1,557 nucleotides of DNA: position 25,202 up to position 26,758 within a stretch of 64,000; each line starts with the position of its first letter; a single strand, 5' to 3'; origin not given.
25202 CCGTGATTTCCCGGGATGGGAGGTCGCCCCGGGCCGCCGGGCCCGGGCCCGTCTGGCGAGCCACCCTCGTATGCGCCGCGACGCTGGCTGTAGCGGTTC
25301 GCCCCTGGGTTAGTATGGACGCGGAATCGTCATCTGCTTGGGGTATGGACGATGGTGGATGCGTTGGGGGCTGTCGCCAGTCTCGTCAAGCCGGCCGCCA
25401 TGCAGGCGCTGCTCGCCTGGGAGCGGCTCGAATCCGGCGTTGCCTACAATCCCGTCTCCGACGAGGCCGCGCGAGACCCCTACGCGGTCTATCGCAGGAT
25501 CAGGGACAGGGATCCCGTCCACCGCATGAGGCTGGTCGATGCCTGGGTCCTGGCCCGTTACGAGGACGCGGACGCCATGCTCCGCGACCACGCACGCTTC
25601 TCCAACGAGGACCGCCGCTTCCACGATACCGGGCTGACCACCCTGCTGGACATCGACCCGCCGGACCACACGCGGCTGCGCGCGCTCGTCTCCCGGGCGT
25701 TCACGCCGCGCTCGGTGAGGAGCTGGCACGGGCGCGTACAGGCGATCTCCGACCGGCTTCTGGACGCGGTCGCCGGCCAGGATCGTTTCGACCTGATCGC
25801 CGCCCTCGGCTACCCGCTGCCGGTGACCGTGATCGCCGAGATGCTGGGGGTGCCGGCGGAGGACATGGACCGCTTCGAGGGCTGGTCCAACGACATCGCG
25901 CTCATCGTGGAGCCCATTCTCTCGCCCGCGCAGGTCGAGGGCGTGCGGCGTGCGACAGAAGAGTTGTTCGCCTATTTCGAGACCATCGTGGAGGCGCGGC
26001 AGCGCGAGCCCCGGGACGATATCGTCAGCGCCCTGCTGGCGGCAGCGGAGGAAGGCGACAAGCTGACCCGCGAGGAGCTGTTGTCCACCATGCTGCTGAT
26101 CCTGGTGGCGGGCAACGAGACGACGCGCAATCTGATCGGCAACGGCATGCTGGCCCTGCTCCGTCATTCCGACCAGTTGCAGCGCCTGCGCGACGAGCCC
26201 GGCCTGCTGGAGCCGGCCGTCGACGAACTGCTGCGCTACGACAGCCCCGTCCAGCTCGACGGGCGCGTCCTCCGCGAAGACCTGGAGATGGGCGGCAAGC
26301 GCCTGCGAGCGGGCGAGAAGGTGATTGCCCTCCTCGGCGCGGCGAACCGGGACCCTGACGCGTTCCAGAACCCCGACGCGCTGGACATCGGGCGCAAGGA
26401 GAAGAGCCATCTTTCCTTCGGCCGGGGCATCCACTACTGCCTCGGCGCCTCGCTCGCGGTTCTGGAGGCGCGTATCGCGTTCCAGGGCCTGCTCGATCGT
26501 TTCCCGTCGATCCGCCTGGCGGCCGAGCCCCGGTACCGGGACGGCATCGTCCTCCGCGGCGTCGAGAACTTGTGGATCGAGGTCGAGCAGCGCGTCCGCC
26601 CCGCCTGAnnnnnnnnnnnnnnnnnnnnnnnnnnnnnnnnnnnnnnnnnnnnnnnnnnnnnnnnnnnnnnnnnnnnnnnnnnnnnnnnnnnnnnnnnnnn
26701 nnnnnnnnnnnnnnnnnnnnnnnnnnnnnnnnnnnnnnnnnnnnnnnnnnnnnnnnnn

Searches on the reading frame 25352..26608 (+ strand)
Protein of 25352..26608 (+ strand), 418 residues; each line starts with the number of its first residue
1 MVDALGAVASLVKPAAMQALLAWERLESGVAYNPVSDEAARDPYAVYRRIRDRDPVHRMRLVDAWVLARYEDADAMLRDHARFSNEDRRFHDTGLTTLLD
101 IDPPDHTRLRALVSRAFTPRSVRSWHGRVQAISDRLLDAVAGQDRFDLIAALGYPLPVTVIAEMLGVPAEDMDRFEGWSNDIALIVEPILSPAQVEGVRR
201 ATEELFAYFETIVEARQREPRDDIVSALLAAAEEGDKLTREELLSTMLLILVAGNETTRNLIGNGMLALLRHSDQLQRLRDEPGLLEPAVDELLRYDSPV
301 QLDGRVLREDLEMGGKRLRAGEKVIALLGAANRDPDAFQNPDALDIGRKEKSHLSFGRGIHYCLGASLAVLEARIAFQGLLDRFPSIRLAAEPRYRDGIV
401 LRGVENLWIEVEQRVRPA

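Call 50: search_protein_families(library=pfam, proteins=[window:25352-26608:+], max_evalue=0.001)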
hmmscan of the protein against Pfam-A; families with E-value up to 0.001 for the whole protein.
window:25352-26608:+ (418 aa): 1 family
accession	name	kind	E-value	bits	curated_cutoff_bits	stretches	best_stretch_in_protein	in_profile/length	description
PF00067.27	p450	-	1.3e-26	93.8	22.8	1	65-384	47-432/462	Cytochrome P450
